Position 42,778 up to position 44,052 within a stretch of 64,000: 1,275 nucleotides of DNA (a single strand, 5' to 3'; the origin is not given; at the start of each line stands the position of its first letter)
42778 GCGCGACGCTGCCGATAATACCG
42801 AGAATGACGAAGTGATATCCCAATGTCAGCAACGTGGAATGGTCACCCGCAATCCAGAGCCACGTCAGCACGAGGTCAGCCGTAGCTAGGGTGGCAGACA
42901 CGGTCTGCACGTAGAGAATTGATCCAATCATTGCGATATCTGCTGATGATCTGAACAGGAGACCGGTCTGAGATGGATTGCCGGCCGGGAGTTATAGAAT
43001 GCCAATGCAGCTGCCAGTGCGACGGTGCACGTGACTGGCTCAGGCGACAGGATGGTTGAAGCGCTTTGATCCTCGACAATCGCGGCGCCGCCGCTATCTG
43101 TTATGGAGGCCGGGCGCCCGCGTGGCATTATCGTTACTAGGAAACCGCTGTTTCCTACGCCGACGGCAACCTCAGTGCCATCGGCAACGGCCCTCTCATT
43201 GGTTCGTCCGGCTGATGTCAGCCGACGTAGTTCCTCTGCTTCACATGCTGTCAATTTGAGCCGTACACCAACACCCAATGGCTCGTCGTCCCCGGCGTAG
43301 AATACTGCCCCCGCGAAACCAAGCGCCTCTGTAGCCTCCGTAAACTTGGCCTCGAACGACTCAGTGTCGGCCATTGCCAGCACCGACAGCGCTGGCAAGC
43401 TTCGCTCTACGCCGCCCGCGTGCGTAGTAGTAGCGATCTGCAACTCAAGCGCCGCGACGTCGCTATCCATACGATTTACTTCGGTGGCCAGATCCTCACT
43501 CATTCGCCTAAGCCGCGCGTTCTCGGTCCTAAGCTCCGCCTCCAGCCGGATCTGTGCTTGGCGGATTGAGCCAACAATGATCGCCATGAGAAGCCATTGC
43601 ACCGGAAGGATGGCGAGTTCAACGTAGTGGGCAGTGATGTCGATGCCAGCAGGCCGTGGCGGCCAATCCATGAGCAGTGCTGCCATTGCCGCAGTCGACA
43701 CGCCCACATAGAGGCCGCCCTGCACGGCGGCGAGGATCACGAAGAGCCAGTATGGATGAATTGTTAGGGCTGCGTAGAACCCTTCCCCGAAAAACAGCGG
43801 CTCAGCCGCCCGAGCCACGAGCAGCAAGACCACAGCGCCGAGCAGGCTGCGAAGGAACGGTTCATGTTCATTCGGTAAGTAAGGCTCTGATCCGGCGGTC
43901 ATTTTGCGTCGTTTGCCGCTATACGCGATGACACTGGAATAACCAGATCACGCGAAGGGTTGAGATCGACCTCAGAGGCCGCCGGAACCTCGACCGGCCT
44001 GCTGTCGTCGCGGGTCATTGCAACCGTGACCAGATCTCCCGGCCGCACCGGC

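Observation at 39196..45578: Hybrid exopolysaccharide operon: pelDEFG-like genes led by a Wza-type exporter, with separate hydrolase and deacetylase-like genes nearby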

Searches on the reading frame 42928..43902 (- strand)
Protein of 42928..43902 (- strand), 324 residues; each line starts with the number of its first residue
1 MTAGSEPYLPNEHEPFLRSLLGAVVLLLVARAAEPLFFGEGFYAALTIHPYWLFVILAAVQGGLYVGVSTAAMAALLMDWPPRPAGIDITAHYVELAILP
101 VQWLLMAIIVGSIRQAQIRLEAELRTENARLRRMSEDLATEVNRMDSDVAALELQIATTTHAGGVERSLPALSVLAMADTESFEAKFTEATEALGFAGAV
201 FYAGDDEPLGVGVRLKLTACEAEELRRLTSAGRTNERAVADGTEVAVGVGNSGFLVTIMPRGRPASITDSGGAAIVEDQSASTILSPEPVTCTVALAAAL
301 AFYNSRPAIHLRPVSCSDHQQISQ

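Call 3: search_protein_families(library=pfam, proteins=[window:42928-43902:-], max_evalue=0.01)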
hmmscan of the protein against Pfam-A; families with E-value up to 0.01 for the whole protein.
window:42928-43902:- (324 aa): 1 family
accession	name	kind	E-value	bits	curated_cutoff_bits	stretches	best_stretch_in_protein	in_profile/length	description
PF13493.11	DUF4118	-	0.0028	17.9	28.4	1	23-116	4-96/107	Domain of unknown function (DUF4118)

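Call 4: search_protein_families(library=ncbifam, proteins=[window:42928-43902:-], max_evalue=0.01)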
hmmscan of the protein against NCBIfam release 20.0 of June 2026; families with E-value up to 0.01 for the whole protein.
window:42928-43902:- (324 aa): 0 families

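Call 8: search_solved_structures(query=window:42928-43902:-, max_evalue=10)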
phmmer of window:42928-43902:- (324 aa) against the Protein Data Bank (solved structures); distinct sequences matched with E-value up to 10: 3.
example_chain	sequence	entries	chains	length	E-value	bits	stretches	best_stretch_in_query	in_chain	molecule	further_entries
8j9s_A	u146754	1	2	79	0.8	12.4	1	111-143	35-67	Aminoacyl tRNA synthase complex-interacting multifunctional protein 1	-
4r3z_A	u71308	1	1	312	1.5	11.6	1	112-164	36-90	Aminoacyl tRNA synthase complex-interacting multifunctional protein 1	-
7bjg_A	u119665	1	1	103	6.5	9.5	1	115-193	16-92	SD21996p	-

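Call 22: find_homologous_proteins(query=window:42928-43902:-)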
Query window:42928-43902:- (324 aa): 7 proteins with E <= 0.001 among 8000 candidates.
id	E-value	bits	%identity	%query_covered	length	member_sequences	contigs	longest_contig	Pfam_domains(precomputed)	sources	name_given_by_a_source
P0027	1.2e-204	696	100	100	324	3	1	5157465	-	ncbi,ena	-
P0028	2.7e-90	321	53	98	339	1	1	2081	-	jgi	jgi:hypothetical protein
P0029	3.1e-86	308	52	97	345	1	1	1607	-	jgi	jgi:hypothetical protein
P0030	1.4e-82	296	64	76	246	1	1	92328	-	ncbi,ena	-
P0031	2.8e-77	278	51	92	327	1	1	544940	-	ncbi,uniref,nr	ncbi:hypothetical protein [Rubellimicrobium roseum]|uniref:DUF4118 domain-containing protein n=1 Tax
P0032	7.1e-62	228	47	74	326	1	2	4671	-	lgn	-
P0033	2.8e-8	52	29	43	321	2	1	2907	PF13492.13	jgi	jgi:hypothetical protein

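Call 23: list_cluster_members(proteins=[P0027, P0001])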
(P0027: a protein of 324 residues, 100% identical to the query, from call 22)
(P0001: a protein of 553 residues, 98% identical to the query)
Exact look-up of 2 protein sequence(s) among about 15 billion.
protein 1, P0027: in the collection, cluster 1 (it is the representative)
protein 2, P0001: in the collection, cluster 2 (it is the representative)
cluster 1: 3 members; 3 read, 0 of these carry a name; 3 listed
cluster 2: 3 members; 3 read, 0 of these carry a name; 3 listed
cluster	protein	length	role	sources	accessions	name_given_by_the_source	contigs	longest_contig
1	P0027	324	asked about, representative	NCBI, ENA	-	-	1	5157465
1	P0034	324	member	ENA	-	-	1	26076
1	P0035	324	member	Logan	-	-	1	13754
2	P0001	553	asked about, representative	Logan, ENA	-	-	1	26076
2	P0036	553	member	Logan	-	-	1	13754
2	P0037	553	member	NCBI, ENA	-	-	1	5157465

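Call 24: find_encoding_contigs(protein=P0027, flank=10000, max_places=3)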
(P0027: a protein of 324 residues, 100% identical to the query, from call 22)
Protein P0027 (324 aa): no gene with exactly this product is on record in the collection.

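Call 51: search_protein_representatives(alignment_id=A2)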
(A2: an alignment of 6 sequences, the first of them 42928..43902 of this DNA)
Query: 6 sequences, 336 profile positions. Proteins with E-value up to 0.001 (for the whole library): 817; up to 1e-10: 590; up to 1e-30: 115. The best 150 are listed.
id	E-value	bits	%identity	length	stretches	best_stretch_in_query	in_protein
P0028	9.0e-152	521.7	-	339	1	3-335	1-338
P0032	5.3e-146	502.8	-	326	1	3-336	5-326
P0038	1.1e-82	294.6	-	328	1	8-322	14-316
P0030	6.3e-77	275.7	-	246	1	79-328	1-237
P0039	4.5e-74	266.3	-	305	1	9-273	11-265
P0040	1.5e-67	244.8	-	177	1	16-161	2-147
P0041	4.1e-61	223.7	-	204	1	13-195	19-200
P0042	1.0e-60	222.4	-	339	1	8-166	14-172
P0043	9.4e-59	215.9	-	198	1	11-165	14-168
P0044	4.5e-58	213.7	-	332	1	11-165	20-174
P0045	8.5e-58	212.8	-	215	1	12-165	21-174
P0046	3.4e-57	210.8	-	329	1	12-190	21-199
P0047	4.6e-57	210.4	-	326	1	11-222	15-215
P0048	7.3e-56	206.4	-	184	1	16-165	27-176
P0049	2.4e-55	204.7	-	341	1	11-166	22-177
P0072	2.4e-44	168.6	-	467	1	20-301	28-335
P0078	2.1e-42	162.2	-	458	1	20-283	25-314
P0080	3.3e-42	161.5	-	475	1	18-289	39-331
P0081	8.3e-42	160.2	-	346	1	21-282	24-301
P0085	6.5e-41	157.3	-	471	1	13-271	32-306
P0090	1.5e-39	152.8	-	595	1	20-292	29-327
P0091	1.6e-39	152.7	-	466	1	20-293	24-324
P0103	6.1e-37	144.2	-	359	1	18-298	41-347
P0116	7.5e-35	137.4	-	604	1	20-271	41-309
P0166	2.1e-29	119.5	-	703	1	20-261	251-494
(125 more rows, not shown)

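Call 52: search_protein_families(library=pfam, proteins=[P0072, P0078, P0080, P0085, P0091, P0090, P0116, P0081, P0103, P0166], max_evalue=0.001)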
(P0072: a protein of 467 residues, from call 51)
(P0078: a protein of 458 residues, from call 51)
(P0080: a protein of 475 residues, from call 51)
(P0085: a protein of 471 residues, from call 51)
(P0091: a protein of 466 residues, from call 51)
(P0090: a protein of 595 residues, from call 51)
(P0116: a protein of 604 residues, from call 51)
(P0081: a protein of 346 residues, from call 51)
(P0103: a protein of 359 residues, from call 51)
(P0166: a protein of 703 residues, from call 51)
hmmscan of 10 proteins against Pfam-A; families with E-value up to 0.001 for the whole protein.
P0072 (467 aa): 1 family
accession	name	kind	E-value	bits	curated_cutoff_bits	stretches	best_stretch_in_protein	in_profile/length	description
PF13492.12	GAF_3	-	2.5e-10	41.3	27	1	193-316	5-126/129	GAF domain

P0078 (458 aa): 1 family
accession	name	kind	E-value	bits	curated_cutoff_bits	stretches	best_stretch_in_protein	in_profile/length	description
PF13492.12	GAF_3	-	3.8e-07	31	27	1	193-312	8-125/129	GAF domain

P0080 (475 aa): 1 family
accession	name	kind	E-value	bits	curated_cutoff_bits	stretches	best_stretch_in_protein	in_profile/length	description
PF13492.12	GAF_3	-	3.6e-12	47.2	27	1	203-331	2-128/129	GAF domain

P0085 (471 aa): 1 family
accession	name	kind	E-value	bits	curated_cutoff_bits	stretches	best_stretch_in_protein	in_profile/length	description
PF13492.12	GAF_3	-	4.4e-05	24.3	27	1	201-327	3-127/129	GAF domain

P0091 (466 aa): 1 family
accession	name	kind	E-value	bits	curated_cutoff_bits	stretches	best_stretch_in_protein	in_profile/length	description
PF13492.12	GAF_3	-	9.5e-08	33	27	1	206-313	22-126/129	GAF domain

P0090 (595 aa): 2 families
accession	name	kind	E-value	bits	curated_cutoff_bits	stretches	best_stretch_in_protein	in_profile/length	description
PF13492.12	GAF_3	-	3.3e-11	44.2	27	1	200-317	11-126/129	GAF domain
PF00990.26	GGDEF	-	3.5e-05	24.1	23.8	0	387-443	61-118/161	Diguanylate cyclase, GGDEF domain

P0116 (604 aa): 1 family
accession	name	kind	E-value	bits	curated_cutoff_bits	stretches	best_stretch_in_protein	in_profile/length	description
PF13492.12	GAF_3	-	1.6e-06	29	27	1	204-328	3-125/129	GAF domain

P0081 (346 aa): 1 family
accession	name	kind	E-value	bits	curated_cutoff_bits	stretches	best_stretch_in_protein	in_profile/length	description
PF13492.12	GAF_3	-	5.7e-06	27.2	27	1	187-314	4-129/129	GAF domain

P0103 (359 aa): 1 family
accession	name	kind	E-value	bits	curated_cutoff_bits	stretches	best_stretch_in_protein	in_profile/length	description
PF13492.12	GAF_3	-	1.2e-11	45.6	27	1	207-334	4-129/129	GAF domain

P0166 (703 aa): 3 families
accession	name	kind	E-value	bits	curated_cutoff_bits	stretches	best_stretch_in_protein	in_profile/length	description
PF13492.12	GAF_3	-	1.6e-11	45.1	27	1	414-541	3-129/129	GAF domain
PF13428.12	TPR_14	-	8.7e-08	32.6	23.5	0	40-80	2-42/44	Tetratricopeptide repeat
PF14559.12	TPR_19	-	0.0001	23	25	1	56-106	8-58/68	Tetratricopeptide repeat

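Call 53: find_encoding_contigs(protein=P0080, flank=8000, max_places=2)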
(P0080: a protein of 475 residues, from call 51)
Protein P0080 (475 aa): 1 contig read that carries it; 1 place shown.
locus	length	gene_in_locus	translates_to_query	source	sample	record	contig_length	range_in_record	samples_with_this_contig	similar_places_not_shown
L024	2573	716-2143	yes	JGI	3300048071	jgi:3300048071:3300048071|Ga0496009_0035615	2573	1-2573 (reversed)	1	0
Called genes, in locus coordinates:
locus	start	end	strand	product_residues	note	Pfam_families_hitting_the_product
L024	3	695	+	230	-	?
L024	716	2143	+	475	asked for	PF13492:GAF_3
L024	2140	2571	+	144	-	?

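Call 56: search_solved_structures(query=A3, max_evalue=1, show_alignments=1)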
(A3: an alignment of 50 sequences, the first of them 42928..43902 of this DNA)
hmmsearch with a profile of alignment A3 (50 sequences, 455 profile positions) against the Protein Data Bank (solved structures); distinct sequences matched with E-value up to 1: 47.
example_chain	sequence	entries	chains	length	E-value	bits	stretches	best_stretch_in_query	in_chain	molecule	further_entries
4euv_A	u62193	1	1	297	9.5e-07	31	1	235-450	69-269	PelD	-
4eu0_A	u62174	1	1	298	9.6e-07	31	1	235-450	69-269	PelD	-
4etz_A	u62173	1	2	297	5.1e-06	28.6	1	235-450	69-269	PelD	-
4etx_A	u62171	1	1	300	5.3e-06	28.6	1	235-450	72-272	PelD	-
4dmz_A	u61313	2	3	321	6.7e-06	28.2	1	235-450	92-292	Putative uncharacterized protein pelD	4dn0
9lrn_A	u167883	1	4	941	0.00018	23.5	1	185-333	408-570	cGMP-dependent 3',5'-cyclic phosphodiesterase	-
3jab_B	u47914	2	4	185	0.00023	23.1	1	185-318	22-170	GafB domain of phosphodiesterase 2A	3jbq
3ign_A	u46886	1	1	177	0.00027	22.9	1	323-443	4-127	Diguanylate cyclase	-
1mc0_A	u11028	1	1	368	0.00028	22.9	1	185-323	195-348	3',5'-cyclic nucleotide phosphodiesterase 2A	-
3ezu_A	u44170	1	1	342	0.00064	21.7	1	317-438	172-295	GGDEF domain protein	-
3ibj_A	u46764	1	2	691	0.0012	20.8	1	186-333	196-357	cGMP-dependent 3',5'-cyclic phosphodiesterase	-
4zve_A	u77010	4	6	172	0.0013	20.7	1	351-439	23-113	Diguanylate cyclase DosC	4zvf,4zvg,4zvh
5w10_A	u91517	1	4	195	0.0041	19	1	183-323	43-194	cGMP-specific phosphodiesterase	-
4mcw_A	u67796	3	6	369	0.0095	17.8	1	184-326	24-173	Metal dependent phosphohydrolase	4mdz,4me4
6d9m_A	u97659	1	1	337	0.01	17.7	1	327-435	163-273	Fusion protein of Endolysin,Response receiver sensor diguanylate cyclase, GAF domain-conta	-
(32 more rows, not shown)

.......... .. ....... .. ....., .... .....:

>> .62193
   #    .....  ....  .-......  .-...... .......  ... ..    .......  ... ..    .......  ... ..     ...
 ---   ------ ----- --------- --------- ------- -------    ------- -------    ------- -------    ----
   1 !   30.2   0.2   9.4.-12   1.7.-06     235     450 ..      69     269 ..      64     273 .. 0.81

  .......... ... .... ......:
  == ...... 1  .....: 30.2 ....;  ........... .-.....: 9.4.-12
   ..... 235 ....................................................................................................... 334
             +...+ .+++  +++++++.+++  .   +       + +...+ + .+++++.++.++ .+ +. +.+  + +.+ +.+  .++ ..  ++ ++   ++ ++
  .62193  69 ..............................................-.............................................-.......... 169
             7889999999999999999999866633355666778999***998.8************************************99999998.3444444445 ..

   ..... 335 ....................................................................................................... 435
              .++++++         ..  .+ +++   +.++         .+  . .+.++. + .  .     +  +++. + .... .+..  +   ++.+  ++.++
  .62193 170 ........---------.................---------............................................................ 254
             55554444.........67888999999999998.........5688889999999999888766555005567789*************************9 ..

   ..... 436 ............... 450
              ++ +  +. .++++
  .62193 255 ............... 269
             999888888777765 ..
